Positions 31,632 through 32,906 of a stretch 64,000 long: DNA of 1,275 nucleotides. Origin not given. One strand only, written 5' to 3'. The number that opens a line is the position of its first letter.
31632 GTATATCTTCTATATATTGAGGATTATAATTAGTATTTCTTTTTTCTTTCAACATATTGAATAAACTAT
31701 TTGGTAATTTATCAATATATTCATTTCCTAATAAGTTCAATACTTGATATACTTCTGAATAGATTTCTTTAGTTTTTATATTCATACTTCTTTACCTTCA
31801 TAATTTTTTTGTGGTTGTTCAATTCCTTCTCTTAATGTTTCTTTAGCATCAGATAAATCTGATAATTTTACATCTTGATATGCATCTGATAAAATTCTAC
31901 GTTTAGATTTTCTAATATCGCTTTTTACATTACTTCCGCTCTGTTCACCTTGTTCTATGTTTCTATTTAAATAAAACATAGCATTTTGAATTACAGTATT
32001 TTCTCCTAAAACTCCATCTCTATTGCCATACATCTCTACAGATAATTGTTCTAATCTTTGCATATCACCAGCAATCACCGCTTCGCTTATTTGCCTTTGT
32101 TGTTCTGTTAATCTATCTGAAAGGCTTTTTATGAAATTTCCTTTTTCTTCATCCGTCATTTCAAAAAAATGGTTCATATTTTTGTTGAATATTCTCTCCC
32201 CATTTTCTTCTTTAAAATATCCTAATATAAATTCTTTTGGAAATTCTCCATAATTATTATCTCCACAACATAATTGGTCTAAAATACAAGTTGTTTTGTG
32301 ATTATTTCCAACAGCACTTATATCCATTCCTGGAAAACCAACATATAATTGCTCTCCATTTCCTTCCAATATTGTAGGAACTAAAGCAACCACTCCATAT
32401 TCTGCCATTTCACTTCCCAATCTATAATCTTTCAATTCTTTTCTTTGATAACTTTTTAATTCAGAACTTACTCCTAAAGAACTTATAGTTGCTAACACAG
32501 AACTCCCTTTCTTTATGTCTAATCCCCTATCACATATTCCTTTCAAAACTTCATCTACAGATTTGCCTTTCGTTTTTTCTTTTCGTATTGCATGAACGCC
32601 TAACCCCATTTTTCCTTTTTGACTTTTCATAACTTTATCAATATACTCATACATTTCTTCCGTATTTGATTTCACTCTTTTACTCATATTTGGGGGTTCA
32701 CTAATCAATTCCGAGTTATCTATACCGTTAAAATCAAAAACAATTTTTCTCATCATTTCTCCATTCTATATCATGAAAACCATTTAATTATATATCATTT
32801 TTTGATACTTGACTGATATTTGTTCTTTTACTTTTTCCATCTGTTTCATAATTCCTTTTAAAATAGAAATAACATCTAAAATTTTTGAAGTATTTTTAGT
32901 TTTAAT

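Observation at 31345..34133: Compact six-ORF operon of unassignable proteins between the hrcA operon and a CaCA transporter gene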

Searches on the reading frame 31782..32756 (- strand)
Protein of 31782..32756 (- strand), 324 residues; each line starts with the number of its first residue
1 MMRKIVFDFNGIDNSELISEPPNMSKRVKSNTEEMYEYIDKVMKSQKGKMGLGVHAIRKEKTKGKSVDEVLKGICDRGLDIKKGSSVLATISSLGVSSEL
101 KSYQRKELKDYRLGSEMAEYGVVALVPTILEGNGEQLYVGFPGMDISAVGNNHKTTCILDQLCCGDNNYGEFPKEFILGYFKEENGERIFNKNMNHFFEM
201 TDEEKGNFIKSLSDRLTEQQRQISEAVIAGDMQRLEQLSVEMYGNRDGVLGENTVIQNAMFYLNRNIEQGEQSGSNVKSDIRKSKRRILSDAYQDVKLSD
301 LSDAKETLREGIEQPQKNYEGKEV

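Call 3: search_protein_families(library=pfam, proteins=[window:31782-32756:-], max_evalue=1)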
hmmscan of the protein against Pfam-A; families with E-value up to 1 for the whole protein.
window:31782-32756:- (324 aa): 4 families
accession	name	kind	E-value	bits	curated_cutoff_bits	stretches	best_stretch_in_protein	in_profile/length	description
PF04867.17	DUF643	-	0.011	16.8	25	1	23-80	10-67/114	Protein of unknown function (DUF643)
PF01582.25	TIR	-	0.043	14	21.3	1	260-294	32-68/179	TIR domain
PF23662.1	DUF7152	-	0.16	12.8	27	1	186-240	34-88/100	Domain of unknown function (DUF7152)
PF00233.25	PDEase_I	-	0.18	11.9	24.8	1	192-242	74-125/238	3'5'-cyclic nucleotide phosphodiesterase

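Call 4: search_protein_families(library=ncbifam, proteins=[window:31782-32756:-], max_evalue=1)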
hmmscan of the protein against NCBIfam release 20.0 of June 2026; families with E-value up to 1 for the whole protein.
window:31782-32756:- (324 aa): 1 family
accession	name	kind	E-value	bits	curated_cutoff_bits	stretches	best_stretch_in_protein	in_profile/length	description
NF006342.0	PRK08569.1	equivalog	0.0072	16.3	143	1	58-105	107-153/193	50S ribosomal protein L18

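Call 5: search_protein_families(library=padloc, proteins=[window:31782-32756:-], max_evalue=1)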
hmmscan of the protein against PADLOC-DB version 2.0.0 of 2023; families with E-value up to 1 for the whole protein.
window:31782-32756:- (324 aa): 0 families

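Call 6: search_protein_families(library=phrogs, proteins=[window:31782-32756:-], max_evalue=1)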
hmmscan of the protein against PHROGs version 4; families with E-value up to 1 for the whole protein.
window:31782-32756:- (324 aa): 1 family
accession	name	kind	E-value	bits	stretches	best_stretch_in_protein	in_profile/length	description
phrog_11631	-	unknown function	0.043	15.4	1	167-228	19-73/93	-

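Call 7: find_homologous_proteins(query=window:31782-32756:-, max_evalue=0.001)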
Query window:31782-32756:- (324 aa): 84 proteins with E <= 0.001 among 2434 candidates.
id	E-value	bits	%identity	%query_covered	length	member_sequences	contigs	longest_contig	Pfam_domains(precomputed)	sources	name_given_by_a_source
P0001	1.4e-207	706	100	100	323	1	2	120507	-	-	-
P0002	8.2e-207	704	100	100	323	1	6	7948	-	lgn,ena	-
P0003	4.1e-206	701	99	100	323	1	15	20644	-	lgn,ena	-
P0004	5.0e-206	701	99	100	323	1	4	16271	-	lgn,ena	-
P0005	9.6e-206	700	99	100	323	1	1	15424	-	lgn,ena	-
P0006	1.4e-205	699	99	100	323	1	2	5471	-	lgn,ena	-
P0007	1.6e-205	699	99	100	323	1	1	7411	-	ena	-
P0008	2.0e-205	699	99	100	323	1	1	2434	-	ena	-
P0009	2.0e-205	699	99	100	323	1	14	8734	-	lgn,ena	-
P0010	2.3e-205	699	99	100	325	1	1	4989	-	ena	-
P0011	2.5e-205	699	99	100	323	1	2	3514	-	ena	-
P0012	9.7e-205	697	99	100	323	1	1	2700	-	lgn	-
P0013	1.5e-204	696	99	100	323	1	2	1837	-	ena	-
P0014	2.2e-204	696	99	100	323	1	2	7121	-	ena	-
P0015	5.1e-204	694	98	100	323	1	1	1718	-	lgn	-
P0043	1.5e-142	493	71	100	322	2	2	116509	-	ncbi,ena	-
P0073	2.8e-52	196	36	100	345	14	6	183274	-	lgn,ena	-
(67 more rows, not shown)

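Call 11: find_related_loci(query=A1, collection=genome_contigs, flank=10000)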
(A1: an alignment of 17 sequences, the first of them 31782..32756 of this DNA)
Query A1 (324 aa) in genome_contigs; peptide patterns used: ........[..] (x = any residue, [..] = any of these).
29 stretches matched a pattern; 19 encode a relative of the query (tblastn E <= 1e-3); 19 distinct loci.
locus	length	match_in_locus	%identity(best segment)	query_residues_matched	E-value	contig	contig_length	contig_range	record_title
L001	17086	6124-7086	89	1-321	0e+0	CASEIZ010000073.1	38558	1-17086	uncultured Eubacteriales bacterium isolate SI.B30.metabat-bins.8 genome assembly, contig: SI.B30.metabat-bins.8.fa_k141_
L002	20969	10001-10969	86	2-324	0e+0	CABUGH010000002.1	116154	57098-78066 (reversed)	MAG TPA_asm: uncultured Clostridium sp. isolate MGYG-HGUT-03977 genome assembly, contig: GUT_GENOME252578_2, whole genom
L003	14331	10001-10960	87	2-321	0e+0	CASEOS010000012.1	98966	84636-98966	uncultured Eubacteriales bacterium isolate A104_L1_330330_idba_bin.79 genome assembly, contig: A104_L1_330330_idba_bin.7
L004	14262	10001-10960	84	2-321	0e+0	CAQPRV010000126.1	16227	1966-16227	MAG TPA_asm: uncultured Clostridia bacterium isolate MGBC161478 genome assembly, contig: MGBC161478.126, whole genome sh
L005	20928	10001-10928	87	1-321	2e-149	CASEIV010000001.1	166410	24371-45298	uncultured Eubacteriales bacterium isolate O76_L3_328328_idba_bin.45 genome assembly, contig: O76_L3_328328_idba_bin.45.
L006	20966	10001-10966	71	2-324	3e-149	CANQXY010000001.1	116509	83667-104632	MAG: uncultured Clostridia bacterium isolate Lapin-016__bin49 genome assembly, contig: Lapin-016__NODE_122_length_116509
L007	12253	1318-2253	59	2-324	2e-125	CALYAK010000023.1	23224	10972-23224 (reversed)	MAG: uncultured Clostridia bacterium isolate BRZ_CD__bin38 genome assembly, contig: BRZ_CD__NODE_2403_length_23224_cov_1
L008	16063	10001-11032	35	2-323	6e-60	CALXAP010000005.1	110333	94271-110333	MAG: uncultured Clostridia bacterium isolate BRZ_HH__bin29 genome assembly, contig: BRZ_HH__NODE_268_length_110333_cov_1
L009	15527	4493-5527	36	2-324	9e-59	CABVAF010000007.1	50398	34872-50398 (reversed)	MAG TPA_asm: uncultured Clostridium sp. isolate MGYG-HGUT-04539 genome assembly, contig: GUT_GENOME281910_7, whole genom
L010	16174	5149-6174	37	2-321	5e-57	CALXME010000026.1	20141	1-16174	MAG: uncultured Clostridia bacterium isolate BRZ_RS__bin5 genome assembly, contig: BRZ_RS__NODE_3321_length_20141_cov_7.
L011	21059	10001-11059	32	2-323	1e-48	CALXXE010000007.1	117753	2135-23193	MAG: uncultured Clostridia bacterium isolate BRZ_NT__bin79 genome assembly, contig: BRZ_NT__NODE_317_length_117753_cov_1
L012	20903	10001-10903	29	24-322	1e-33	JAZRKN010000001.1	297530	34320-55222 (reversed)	MAG: Candidatus Scatovivens sp. isolate T1900045446_YK20190137.MAGScoT_cleanbin_000010 SGB_7159_k141_17993, whole genome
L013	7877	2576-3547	28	40-323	3e-29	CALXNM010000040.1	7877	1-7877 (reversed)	MAG: uncultured Clostridia bacterium isolate BRZ_MF__bin81 genome assembly, contig: BRZ_MF__NODE_10785_length_7877_cov_8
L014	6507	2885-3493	29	51-260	2e-19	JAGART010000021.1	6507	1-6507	MAG: Clostridia bacterium isolate RGIG8714 Water_deer_Colon-4__c33888, whole genome shotgun sequence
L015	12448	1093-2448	27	37-243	1e-15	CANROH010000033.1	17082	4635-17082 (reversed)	MAG: uncultured Clostridia bacterium isolate Lapin-020__bin20 genome assembly, contig: Lapin-020__NODE_4484_length_17082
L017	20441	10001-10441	31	38-181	3e-14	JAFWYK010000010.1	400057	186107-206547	MAG: Clostridia bacterium isolate RGIG6184 Sheep_Rectum-1__c841635, whole genome shotgun sequence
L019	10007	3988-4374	26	46-181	3e-6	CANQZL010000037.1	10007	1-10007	MAG: uncultured Bacilli bacterium isolate Lapin-018__bin17 genome assembly, contig: Lapin-018__NODE_6760_length_10007_co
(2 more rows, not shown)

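Call 14: find_encoding_contigs(protein=P0073, flank=10000, max_places=4)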
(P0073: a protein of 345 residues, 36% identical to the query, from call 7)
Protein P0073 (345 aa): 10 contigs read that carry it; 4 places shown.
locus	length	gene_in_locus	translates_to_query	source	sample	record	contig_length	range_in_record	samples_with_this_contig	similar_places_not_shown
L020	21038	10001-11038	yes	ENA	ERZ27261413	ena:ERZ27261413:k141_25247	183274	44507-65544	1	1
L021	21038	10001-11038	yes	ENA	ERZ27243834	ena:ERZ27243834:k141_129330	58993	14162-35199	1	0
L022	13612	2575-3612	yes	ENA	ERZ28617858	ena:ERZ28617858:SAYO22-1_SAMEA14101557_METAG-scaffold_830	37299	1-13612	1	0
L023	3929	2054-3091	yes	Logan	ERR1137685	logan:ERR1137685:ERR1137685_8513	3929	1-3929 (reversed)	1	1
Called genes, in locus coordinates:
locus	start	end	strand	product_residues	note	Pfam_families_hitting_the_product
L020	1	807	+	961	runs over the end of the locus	PF04760:IF2_N, PF00009:GTP_EFTU, PF01926:MMR_HSR1, PF22042:EF-G_D2, PF11987:IF-2, PF03144:GTP_EFTU_D2 (weak)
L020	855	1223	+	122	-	PF02033:RBFA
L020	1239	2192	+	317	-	PF01368:DHH, PF02272:DHHA1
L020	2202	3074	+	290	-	PF01509:TruB_N, PF16198:TruB_C_2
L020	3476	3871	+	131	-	PF14198:TnpV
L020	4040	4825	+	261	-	PF04326:SLFN_AlbA_2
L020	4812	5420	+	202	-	PF13749:HATPase_c_4, PF08280:HTH_Mga (weak), PF08279:HTH_11 (weak), PF13412:HTH_24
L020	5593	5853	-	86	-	PF01381:HTH_3 (weak)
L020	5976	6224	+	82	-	-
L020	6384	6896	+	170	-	PF13730:HTH_36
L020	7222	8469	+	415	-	PF01076:Mob_Pre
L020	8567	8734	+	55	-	-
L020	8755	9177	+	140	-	-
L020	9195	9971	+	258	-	-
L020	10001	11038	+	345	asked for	-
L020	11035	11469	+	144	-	-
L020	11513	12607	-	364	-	PF19553:DUF6076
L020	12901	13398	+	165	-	-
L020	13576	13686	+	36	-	-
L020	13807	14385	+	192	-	PF00239:Resolvase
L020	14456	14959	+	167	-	PF07508:Recombinase, PF13408:Zn_ribbon_recom (weak)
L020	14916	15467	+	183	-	PF14287:DUF4368 (weak)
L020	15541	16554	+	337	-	-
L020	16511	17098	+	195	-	-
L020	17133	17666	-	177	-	-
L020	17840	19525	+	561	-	PF01368:DHH, PF02272:DHHA1, PF17768:RecJ_OB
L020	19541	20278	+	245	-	PF13328:HD_4, PF01966:HD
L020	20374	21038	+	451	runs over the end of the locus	PF04607:RelA_SpoT, PF02824:TGS, PF19296:RelA_AH, PF28438:RelA_RIS, PF01842:ACT (faint), PF13291:ACT_4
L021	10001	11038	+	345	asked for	-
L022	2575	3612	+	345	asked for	-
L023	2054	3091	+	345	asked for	-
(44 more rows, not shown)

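Call 15: find_encoding_contigs(protein=P0043, flank=10000, max_places=3)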
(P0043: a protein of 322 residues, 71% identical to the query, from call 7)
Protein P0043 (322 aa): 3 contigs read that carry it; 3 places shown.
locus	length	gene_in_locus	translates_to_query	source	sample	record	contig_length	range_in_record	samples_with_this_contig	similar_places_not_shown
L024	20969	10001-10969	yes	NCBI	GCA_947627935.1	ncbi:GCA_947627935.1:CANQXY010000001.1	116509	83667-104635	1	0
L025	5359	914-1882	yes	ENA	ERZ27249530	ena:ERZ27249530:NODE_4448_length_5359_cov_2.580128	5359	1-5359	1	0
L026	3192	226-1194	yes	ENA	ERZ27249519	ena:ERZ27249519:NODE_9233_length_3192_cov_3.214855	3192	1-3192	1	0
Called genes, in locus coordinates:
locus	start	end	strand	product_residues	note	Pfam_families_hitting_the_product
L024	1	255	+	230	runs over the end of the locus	-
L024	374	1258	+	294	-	PF02729:OTCace_N, PF00185:OTCace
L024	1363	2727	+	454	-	PF02878:PGM_PMM_I, PF02879:PGM_PMM_II, PF02880:PGM_PMM_III, PF00408:PGM_PMM_IV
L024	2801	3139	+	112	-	-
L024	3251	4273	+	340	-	PF02547:Queuosine_synth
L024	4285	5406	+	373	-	PF01702:TGT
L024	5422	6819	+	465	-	PF14903:WG_beta_rep (faint)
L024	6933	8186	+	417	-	PF13431:TPR_17 (faint), PF13174:TPR_6 (faint), PF13181:TPR_8 (faint), PF23914:TPR_CcmH_CycH (weak), PF07719:TPR_2 (weak), PF13414:TPR_11, PF13432:TPR_16 (weak), PF14559:TPR_19 (weak), +7 more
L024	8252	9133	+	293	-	PF01488:Shikimate_DH (faint), PF02826:2-Hacid_dh_C (faint), PF16924:DpaA_N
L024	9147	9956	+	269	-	PF02673:BacA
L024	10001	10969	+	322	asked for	-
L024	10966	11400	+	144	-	-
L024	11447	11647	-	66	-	-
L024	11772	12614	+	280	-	PF17827:PrmC_N, PF07669:Eco57I (weak), PF00891:Methyltransf_2 (weak), PF05175:MTS, PF06325:PrmA, PF13847:Methyltransf_31, PF08242:Methyltransf_12, PF13649:Methyltransf_25, +8 more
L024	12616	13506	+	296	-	PF14528:LAGLIDADG_3 (faint), PF14527:LAGLIDADG_WhiA, PF02650:HTH_WhiA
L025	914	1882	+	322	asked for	-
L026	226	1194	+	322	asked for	-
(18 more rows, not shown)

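Call 17: search_solved_structures(query=A1, max_evalue=10, show_alignments=2)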
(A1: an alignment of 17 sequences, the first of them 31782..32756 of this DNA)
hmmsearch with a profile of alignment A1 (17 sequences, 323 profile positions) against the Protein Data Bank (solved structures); distinct sequences matched with E-value up to 10: 3.
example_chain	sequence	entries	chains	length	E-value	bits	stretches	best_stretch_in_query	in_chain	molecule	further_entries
6nxm_A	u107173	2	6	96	0.32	13.5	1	28-111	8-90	Design construct XAA_GVDQ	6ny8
6o0c_A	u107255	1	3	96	0.34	13.3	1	28-111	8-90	Design construct XAA_GVDQ mutant M4L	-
8tsh_E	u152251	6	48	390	0.88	12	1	202-276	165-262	Capsular biosynthesis protein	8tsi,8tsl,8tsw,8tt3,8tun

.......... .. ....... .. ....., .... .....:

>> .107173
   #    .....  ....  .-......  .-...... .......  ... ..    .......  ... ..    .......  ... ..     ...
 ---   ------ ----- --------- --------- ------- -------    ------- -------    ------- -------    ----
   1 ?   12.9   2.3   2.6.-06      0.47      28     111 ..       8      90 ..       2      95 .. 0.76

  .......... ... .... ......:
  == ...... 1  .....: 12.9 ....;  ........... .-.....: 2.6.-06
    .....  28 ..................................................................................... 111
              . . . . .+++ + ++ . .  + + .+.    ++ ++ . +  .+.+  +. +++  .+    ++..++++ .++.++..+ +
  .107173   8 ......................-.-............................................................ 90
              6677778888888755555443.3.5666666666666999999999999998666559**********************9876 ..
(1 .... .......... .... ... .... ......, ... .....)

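Call 22: predict_structure(alignment_id=A2)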
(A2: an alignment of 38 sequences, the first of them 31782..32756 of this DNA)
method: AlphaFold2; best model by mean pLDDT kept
length: 324 residues; sequences in the alignment: 38
mean_pLDDT: 74.3   pTM: 0.69
mean pLDDT of the five models: 74.3, 74.2, 74.0, 72.6, 72.1
residues with pLDDT >= 90: 131; 70-90: 83; 50-70: 32; < 50: 78
segments of 3 or more residues with pLDDT < 50: 1-30, 147-150, 270-296, 311-324
pLDDT, mean of each block of 10 residues (from residue 1): 32 35 32 79 88 86 79 93 78 89 89 84 95 95 63 81 75 95 87 94 97 94 96 95 90 90 69 33 38 47 52 43 35
secondary structure, 60 per line:
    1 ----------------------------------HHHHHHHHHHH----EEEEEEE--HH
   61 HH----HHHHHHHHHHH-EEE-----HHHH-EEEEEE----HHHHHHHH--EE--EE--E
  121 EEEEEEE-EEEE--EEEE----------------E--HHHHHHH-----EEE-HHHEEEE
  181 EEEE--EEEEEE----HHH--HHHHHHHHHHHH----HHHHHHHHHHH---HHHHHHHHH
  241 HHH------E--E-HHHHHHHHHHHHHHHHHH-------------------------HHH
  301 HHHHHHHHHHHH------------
elements in order: H35-45 E50-56 H59-62 H67-77 E79-81 H87-90 E92-97 H102-109 E120-127 E129-132 E135-138 H158-164 E170-172 E177-184 E187-192 H202-213 H218-228 H232-243 H255-272 H298-312

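Call 27: search_protein_families(library=pfam, proteins=[L002:2332-3624:-, L002:3609-4910:+, L002:4920-5729:-, L002:5881-6243:+, L002:6295-8199:+, L002:11741-12439:-, L002:12568-12867:+, L002:12927-13274:+, L002:13321-13848:+, L002:13948-14793:+], max_evalue=0.001)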
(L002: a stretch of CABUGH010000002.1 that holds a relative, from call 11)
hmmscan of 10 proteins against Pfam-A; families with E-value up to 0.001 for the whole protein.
L002:2332-3624:- (430 aa): 0 families

L002:3609-4910:+ (433 aa): 2 families
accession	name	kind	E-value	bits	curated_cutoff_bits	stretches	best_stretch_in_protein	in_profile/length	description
PF01136.24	Peptidase_U32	-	2.1e-87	292.7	22.4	1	99-333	2-232/233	Peptidase family U32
PF16325.11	Peptidase_U32_C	-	4.8e-14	52.7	28.2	1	347-430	2-83/83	Peptidase family U32 C-terminal domain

L002:4920-5729:- (269 aa): 1 family
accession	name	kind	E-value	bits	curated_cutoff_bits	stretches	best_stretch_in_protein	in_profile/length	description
PF04018.18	VCA0040-like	-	2.6e-36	125.9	26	1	13-242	1-231/246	Undecaprenyl phosphate translocase-like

L002:5881-6243:+ (120 aa): 1 family
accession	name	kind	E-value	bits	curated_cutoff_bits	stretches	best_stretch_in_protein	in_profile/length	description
PF01022.26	HTH_5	-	6.1e-15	55.3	22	1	43-87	1-45/47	Bacterial regulatory protein, arsR family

L002:6295-8199:+ (634 aa): 3 families
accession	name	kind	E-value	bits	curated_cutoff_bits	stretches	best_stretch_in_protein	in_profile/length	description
PF00122.25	E1-E2_ATPase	-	2.2e-49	167.9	28.1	1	121-301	3-181/181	E1-E2 ATPase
PF00702.32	Hydrolase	-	1.5e-26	94.4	26.4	1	319-539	3-188/191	haloacid dehalogenase-like hydrolase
PF08282.18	Hydrolase_3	-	0.00033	20.9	20.9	1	508-574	188-254/255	haloacid dehalogenase-like hydrolase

L002:11741-12439:- (232 aa): 3 families
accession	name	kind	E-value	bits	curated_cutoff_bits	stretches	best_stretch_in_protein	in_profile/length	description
PF04545.22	Sigma70_r4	-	8.5e-17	60.9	24.1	1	179-228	4-49/50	Sigma-70, region 4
PF04542.20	Sigma70_r2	-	5.9e-16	58.5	24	1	57-125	1-69/71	Sigma-70 region 2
PF01381.28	HTH_3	-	6.1e-06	26.6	23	1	201-224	11-33/55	Helix-turn-helix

L002:12568-12867:+ (99 aa): 1 family
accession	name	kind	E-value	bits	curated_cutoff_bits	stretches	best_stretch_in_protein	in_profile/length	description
PF06961.18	DUF1294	-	6.5e-24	84.4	25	1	24-78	1-55/55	Protein of unknown function (DUF1294)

L002:12927-13274:+ (115 aa): 1 family
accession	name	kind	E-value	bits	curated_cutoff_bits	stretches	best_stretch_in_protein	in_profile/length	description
PF00581.25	Rhodanese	-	1.3e-21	77.3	22.2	1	30-114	3-96/102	Rhodanese-like domain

L002:13321-13848:+ (175 aa): 2 families
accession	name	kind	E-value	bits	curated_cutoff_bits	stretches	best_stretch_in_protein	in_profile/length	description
PF02464.23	CinA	-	8.9e-33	113.5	23.5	1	18-157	6-143/155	Competence-damaged protein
PF06787.16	HcgF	-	1.4e-05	25.4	25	1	74-114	70-114/163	FeGP cofactor biosynthesis protein HcgF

L002:13948-14793:+ (281 aa): 1 family
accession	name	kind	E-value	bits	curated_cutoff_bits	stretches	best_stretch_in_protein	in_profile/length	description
PF00318.25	Ribosomal_S2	-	1.3e-102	342.1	26.1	1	33-248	1-216/216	Ribosomal protein S2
